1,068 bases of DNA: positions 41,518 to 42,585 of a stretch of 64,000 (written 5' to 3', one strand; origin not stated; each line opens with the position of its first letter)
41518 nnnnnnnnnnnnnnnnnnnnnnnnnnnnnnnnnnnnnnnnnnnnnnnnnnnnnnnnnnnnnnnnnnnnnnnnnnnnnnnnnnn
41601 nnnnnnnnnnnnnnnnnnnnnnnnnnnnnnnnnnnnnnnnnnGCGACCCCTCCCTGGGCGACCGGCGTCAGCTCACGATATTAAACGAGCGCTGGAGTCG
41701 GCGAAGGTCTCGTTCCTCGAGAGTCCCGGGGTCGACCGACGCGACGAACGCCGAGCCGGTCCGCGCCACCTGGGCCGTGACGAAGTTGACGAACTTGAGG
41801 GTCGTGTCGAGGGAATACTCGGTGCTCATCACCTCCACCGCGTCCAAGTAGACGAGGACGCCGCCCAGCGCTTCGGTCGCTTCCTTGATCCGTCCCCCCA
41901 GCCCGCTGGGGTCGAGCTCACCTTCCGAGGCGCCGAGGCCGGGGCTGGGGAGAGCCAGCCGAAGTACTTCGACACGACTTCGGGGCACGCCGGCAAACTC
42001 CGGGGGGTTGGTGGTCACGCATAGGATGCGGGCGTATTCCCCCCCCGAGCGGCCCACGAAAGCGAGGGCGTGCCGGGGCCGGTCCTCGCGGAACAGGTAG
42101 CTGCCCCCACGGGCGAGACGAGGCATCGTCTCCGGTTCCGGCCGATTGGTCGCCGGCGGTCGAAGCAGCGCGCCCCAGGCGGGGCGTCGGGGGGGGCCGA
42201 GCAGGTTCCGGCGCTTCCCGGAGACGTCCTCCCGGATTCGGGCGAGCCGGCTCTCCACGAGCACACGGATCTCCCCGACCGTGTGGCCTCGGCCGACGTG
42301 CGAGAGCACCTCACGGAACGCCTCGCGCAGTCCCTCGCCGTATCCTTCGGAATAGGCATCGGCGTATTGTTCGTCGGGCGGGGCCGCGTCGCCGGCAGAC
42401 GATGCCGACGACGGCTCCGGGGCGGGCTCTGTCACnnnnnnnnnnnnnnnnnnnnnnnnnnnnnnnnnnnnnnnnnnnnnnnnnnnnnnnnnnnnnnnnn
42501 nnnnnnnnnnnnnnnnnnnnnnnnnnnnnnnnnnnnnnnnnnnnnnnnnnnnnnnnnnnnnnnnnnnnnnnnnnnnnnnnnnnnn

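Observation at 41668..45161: DUF835 gene translationally coupled (GTGA) to the archaeal mevalonate-entry operon HMGCS-thiolase-DUF35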

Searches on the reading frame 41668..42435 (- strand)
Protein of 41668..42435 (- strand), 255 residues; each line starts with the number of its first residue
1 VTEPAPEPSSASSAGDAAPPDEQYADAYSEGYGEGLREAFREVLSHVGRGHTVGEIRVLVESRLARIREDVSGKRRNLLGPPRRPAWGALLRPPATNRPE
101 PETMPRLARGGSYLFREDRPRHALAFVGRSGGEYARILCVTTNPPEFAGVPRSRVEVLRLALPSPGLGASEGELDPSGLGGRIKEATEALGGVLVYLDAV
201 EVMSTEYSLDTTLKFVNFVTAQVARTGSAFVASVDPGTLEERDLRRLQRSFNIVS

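Call 3: search_protein_families(library=pfam, proteins=[window:41668-42435:-], max_evalue=0.01)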
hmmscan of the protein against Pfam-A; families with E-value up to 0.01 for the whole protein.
window:41668-42435:- (255 aa): 2 families
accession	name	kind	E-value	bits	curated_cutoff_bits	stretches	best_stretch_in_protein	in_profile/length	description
PF05763.18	DUF835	-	3.4e-07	30.6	33.1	1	179-251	64-136/136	Protein of unknown function (DUF835)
PF24336.1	DUF7504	-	1.6e-06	29.2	27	1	128-252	24-174/179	Family of unknown function (DUF7504)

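Call 5: find_homologous_proteins(query=window:41668-42435:-, max_evalue=0.001)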
Query window:41668-42435:- (255 aa): 219 proteins with E <= 0.001 among 5181 candidates; the best 120 are listed.
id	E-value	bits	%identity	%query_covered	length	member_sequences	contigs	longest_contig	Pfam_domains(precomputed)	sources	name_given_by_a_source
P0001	2.3e-161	553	100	100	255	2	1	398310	PF05763.19,PF24336.2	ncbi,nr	ncbi:MAG: DUF835 domain-containing protein [Thermoplasmata archaeon]|nr:DUF835 domain-containing pro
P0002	1.3e-139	482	87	100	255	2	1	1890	PF05763.19,PF24336.2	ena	-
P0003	3.5e-139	481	86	100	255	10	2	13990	PF05763.19,PF24336.2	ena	-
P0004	8.1e-139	480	87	100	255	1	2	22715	PF05763.19,PF24336.2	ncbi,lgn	ncbi:MAG: DUF835 domain-containing protein [Thermoplasmata archaeon]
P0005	3.1e-138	478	90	92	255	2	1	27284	PF05763.19,PF24336.2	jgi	jgi:hypothetical protein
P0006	1.0e-137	476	85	100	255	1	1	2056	PF05763.19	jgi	jgi:hypothetical protein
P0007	4.9e-137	474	89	94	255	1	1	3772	PF05763.19,PF24336.2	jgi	jgi:hypothetical protein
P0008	2.1e-136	472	85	100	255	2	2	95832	PF05763.19,PF24336.2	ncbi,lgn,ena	-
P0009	1.0e-135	470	84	100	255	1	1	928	PF05763.19,PF24336.2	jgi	jgi:uncharacterized protein DUF835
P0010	1.9e-135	469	85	100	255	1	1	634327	PF05763.19,PF24336.2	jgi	jgi:hypothetical protein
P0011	4.3e-135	467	84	100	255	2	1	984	PF05763.19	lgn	-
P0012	1.5e-134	466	84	100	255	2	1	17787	PF05763.19,PF24336.2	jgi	jgi:hypothetical protein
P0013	4.9e-134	464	84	100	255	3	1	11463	PF05763.19,PF24336.2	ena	-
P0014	6.0e-134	464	84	100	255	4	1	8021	PF05763.19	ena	-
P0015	1.3e-133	463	83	100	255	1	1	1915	PF05763.19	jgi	jgi:hypothetical protein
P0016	1.5e-133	462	86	92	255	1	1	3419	PF05763.19,PF24336.2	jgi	jgi:hypothetical protein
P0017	1.5e-133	462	84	100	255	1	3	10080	PF05763.19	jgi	jgi:hypothetical protein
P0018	1.1e-132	460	81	100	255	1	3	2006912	PF05763.19,PF24336.2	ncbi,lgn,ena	ncbi:MAG: hypothetical protein WCB18_04770 [Thermoplasmata archaeon]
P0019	2.1e-132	459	86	92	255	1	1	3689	PF05763.19,PF24336.2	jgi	jgi:hypothetical protein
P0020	8.9e-132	457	81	100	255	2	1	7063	PF05763.19,PF24336.2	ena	-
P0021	2.5e-131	455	88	95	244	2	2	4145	PF05763.19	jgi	-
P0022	1.2e-130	453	85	94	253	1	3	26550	PF05763.19,PF24336.2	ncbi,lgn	-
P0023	2.9e-130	452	80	100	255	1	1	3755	PF05763.19,PF24336.2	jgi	jgi:hypothetical protein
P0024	9.4e-130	450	80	100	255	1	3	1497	PF05763.19,PF24336.2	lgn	-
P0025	1.3e-129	450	82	100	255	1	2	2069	PF05763.19,PF24336.2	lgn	-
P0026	5.3e-129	448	80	100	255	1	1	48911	PF05763.19,PF24336.2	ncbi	-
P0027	6.7e-128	444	81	99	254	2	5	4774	PF05763.19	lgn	-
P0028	8.3e-128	444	80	100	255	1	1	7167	PF05763.19,PF24336.2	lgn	-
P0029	7.4e-125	434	79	100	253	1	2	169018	PF05763.19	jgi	jgi:hypothetical protein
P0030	1.1e-107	378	69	100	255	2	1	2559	PF05763.19,PF24336.2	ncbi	-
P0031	6.8e-102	359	70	96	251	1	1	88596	PF05763.19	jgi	jgi:hypothetical protein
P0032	1.0e-101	358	69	91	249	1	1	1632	PF05763.19,PF24336.2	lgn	-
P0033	1.2e-92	328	63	100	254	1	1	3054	PF05763.19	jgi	jgi:Protein of unknown function (DUF835)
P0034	1.2e-73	266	54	91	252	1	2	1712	PF05763.19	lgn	-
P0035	1.6e-72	263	54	91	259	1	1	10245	PF05763.19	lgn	-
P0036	1.0e-68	250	53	92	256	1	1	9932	PF05763.19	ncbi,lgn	ncbi:MAG: hypothetical protein WCA77_10315 [Thermoplasmata archaeon]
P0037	1.6e-68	249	56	91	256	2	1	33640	PF05763.19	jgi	jgi:hypothetical protein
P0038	2.5e-68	249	52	98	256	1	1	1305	PF05763.19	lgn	-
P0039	3.9e-67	245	48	100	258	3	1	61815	PF05763.19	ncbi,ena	-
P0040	6.4e-67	244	52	99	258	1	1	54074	PF05763.19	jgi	jgi:hypothetical protein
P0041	8.1e-67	244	51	97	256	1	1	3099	PF05763.19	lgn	-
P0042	5.1e-66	241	50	92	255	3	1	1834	PF05763.19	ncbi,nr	ncbi:MAG TPA: DUF835 domain-containing protein [Thermoplasmata archaeon]|nr:DUF835 domain-containing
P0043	7.6e-66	241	52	92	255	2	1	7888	PF05763.19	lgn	-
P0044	8.7e-66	240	53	93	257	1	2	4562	PF05763.19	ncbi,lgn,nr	ncbi:MAG TPA: hypothetical protein VGS23_08090 [Thermoplasmata archaeon]|nr:hypothetical protein [Th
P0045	9.0e-66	240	49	100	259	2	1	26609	PF05763.19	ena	-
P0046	9.3e-66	240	53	91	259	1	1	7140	PF05763.19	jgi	jgi:hypothetical protein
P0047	1.4e-65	240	52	92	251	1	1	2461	PF05763.19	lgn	-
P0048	4.7e-65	238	50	100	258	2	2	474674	PF05763.19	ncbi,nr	ncbi:MAG: DUF835 domain-containing protein [Thermoplasmata archaeon]|nr:DUF835 domain-containing pro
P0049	8.9e-65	237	50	92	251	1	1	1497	PF05763.19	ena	-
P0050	1.0e-64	237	53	93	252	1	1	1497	PF05763.19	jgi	jgi:hypothetical protein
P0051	2.7e-64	236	48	92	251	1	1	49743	PF05763.19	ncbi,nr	ncbi:MAG: DUF835 domain-containing protein [Thermoplasmata archaeon]|nr:DUF835 domain-containing pro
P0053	7.6e-64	234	49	99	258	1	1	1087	PF05763.19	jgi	jgi:hypothetical protein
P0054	9.9e-64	234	50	98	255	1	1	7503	PF05763.19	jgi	jgi:Protein of unknown function (DUF835)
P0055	1.1e-63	234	48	92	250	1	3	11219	PF05763.19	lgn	-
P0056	1.6e-63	233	47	97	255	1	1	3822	PF05763.19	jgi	jgi:hypothetical protein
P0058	2.8e-63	232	51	100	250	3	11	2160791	PF05763.19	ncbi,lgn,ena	-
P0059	2.8e-63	232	48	97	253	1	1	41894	PF05763.19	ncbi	-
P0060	3.8e-63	232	47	100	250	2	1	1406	PF05763.19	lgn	-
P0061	4.9e-63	231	51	93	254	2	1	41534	PF05763.19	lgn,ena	-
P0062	5.2e-63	231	46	100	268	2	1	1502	PF05763.19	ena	-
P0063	9.5e-63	231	48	100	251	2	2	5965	PF05763.19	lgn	-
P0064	1.2e-62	230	48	100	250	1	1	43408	PF05763.19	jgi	jgi:hypothetical protein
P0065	1.7e-62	230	48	93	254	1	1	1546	PF05763.19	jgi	jgi:hypothetical protein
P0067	1.4e-61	227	47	97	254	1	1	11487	PF05763.19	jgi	jgi:hypothetical protein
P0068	1.8e-61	226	45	100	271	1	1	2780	PF05763.19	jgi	jgi:hypothetical protein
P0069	2.1e-61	226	49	98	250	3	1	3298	PF05763.19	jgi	-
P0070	2.3e-61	226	50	94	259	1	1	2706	PF05763.19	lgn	-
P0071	2.5e-61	226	47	100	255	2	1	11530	PF05763.19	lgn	-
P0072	2.6e-61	226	51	91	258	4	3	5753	PF05763.19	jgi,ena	jgi:hypothetical protein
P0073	3.3e-61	225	48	96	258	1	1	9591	PF05763.19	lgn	-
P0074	4.0e-61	225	49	97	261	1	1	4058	PF05763.19,PF24336.2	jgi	jgi:hypothetical protein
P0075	5.7e-61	225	49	92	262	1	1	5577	PF05763.19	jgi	jgi:hypothetical protein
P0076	6.1e-61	225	48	97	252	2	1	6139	PF05763.19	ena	-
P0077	1.4e-60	223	47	100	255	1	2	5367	PF05763.19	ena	-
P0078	3.2e-60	222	47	92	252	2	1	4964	PF05763.19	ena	-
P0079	3.3e-60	222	49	92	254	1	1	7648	PF05763.19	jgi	jgi:hypothetical protein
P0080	4.1e-60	222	46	98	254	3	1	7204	PF05763.19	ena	-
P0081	1.2e-59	220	48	100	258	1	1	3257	PF05763.19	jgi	jgi:hypothetical protein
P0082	3.3e-59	219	48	93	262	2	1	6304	PF05763.19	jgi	jgi:hypothetical protein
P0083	3.3e-59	219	50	93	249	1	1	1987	PF05763.19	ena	-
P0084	4.0e-59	219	48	92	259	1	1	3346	PF05763.19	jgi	jgi:hypothetical protein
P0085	4.5e-59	218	49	91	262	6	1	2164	PF05763.19,PF24336.2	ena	-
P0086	7.0e-59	218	48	98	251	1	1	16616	PF05763.19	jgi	jgi:hypothetical protein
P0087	7.7e-59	218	48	92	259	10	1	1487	PF05763.19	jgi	jgi:hypothetical protein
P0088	7.7e-59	218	46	100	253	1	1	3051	PF05763.19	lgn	-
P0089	7.9e-59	218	48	93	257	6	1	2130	PF05763.19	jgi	jgi:hypothetical protein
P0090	9.8e-59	217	46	100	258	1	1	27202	PF05763.19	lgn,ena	-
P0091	1.1e-58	217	47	93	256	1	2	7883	PF05763.19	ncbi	-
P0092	1.3e-58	217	48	93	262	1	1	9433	PF05763.19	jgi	jgi:hypothetical protein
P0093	1.3e-58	217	48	95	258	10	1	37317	PF05763.19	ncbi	-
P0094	1.8e-58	217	45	91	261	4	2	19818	PF05763.19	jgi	-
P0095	2.0e-58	216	47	94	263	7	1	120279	PF05763.19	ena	-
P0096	2.4e-58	216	48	92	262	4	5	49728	PF05763.19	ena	-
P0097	2.6e-58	216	48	92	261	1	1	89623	PF05763.19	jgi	jgi:hypothetical protein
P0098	3.1e-58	216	47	95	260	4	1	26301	PF05763.19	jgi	-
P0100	4.0e-58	215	48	87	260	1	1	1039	PF05763.19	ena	-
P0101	4.7e-58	215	47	92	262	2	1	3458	PF05763.19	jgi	jgi:hypothetical protein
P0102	6.6e-58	215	46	91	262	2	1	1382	PF05763.19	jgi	jgi:hypothetical protein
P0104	6.9e-58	215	45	100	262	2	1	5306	PF05763.19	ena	-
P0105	7.1e-58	215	45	100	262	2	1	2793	PF05763.19,PF24336.2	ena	-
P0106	8.7e-58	214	49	92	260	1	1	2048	PF05763.19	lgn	-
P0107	9.8e-58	214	48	94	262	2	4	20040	PF05763.19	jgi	jgi:hypothetical protein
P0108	1.1e-57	214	48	91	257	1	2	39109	PF05763.19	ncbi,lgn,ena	-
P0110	1.3e-57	214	47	91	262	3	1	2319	PF05763.19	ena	-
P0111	1.4e-57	214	46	92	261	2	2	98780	PF05763.19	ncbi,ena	-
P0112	1.4e-57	214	48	93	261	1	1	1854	PF05763.19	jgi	jgi:hypothetical protein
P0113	1.6e-57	213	48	96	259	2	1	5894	PF05763.19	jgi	-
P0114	1.7e-57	213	47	92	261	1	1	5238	PF05763.19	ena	-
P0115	1.9e-57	213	47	93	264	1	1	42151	PF05763.19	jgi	jgi:hypothetical protein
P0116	2.7e-57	213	45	92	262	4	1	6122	PF05763.19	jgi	jgi:hypothetical protein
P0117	2.9e-57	213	48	93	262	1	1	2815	PF05763.19,PF24336.2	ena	-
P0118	3.7e-57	212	47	93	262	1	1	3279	PF05763.19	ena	-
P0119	4.2e-57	212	47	94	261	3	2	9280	PF05763.19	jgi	-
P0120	4.5e-57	212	46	96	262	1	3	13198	PF05763.19,PF24336.2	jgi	jgi:hypothetical protein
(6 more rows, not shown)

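Call 9: find_related_loci(query=A2, collection=genome_contigs, flank=6000)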
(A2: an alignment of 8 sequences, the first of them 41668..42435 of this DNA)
Query A2 (255 aa) in genome_contigs; peptide patterns used: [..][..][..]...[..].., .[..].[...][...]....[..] (x = any residue, [..] = any of these).
135 stretches matched a pattern; 39 encode a relative of the query (tblastn E <= 1e-3); 39 distinct loci.
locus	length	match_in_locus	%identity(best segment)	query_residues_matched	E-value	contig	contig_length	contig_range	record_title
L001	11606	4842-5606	87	1-255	4e-142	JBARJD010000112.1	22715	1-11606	MAG: Thermoplasmata archaeon isolate MFD06650_ilm_asm_bin24 k127_51653, whole genome shotgun sequence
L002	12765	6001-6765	84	1-255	2e-139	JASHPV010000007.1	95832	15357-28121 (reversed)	MAG: Thermoplasmata archaeon isolate JOPF058 JOPF_A143_contig_2944, whole genome shotgun sequence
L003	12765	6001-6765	80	1-255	9e-136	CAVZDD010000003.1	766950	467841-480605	MAG: uncultured Thermoplasmata archaeon isolate MFD09222.bin.1.10 genome assembly, contig: contig_54220, whole genome sh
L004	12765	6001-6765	80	1-255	7e-133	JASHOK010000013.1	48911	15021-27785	MAG: Thermoplasmata archaeon isolate JOPF021 JOPF_A14C_contig_22493, whole genome shotgun sequence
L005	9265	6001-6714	85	16-255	1e-132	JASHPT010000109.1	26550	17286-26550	MAG: Thermoplasmata archaeon isolate JOPF056 JOPF_N071_contig_46260, whole genome shotgun sequence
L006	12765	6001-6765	84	1-255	7e-131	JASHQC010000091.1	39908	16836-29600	MAG: Thermoplasmata archaeon isolate JOPF065 JOPF_A102_contig_108781, whole genome shotgun sequence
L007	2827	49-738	69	22-254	2e-104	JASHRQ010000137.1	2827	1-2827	MAG: Thermoplasmata archaeon isolate JOPF105 JOPF_N101_contig_71052, whole genome shotgun sequence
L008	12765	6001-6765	86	1-255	4e-143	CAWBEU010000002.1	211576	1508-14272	MAG: uncultured Thermoplasmata archaeon isolate MFD09222.bin.2.157 genome assembly, contig: contig_115239, whole genome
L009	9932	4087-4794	53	21-254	1e-72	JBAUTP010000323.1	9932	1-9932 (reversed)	MAG: Thermoplasmata archaeon isolate MFD09264_ilm_asm_bin34 k127_180034, whole genome shotgun sequence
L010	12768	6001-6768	53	1-254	9e-72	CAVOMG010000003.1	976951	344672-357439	MAG: uncultured Thermoplasmata archaeon isolate MFD00008.bin.2.88 genome assembly, contig: contig_5858, whole genome sho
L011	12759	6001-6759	51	6-255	2e-70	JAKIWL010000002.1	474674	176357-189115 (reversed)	MAG: Thermoplasmata archaeon isolate SubAcS10-22 SubAcS10-22_2, whole genome shotgun sequence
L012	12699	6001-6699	48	20-254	5e-66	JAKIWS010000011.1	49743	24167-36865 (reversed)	MAG: Thermoplasmata archaeon isolate SubAcS15-120 SubAcS15-120_11, whole genome shotgun sequence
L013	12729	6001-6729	46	18-254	2e-65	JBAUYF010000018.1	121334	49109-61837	MAG: Thermoplasmata archaeon isolate MFD09290_ilm_asm_bin4 k127_378633, whole genome shotgun sequence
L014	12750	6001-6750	47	1-255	7e-64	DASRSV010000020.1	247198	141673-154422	MAG TPA_asm: Thermoplasmata archaeon isolate SMAG_U6321 k141_642692, whole genome shotgun sequence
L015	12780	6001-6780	44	1-254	7e-64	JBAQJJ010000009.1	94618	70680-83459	MAG: Thermoplasmata archaeon isolate MFD06594_ilm_asm_bin23 k127_226383, whole genome shotgun sequence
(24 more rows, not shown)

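Call 24: predict_structure(alignment_id=A1)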
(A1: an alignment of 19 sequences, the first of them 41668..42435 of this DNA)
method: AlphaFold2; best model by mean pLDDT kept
length: 255 residues; sequences in the alignment: 19
mean_pLDDT: 79.2   pTM: 0.57
mean pLDDT of the five models: 79.2, 77.8, 77.8, 76.2, 74.4
residues with pLDDT >= 90: 94; 70-90: 99; 50-70: 26; < 50: 36
segments of 3 or more residues with pLDDT < 50: 1-18, 83-85, 87-89, 91-102
pLDDT, mean of each block of 10 residues (from residue 1): 40 43 70 79 86 87 81 69 50 44 72 91 91 91 88 91 64 86 93 93 91 96 94 91 93 91
secondary structure, 60 per line:
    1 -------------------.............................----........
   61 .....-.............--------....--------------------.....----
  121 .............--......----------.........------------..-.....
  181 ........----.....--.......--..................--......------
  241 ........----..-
elements in order: H20-48 H53-65 H67-79 H88-91 E112-116 H121-133 E136-141 E155-160 H176-188 E193-197 H200-206 H209-226 E229-234 H241-248
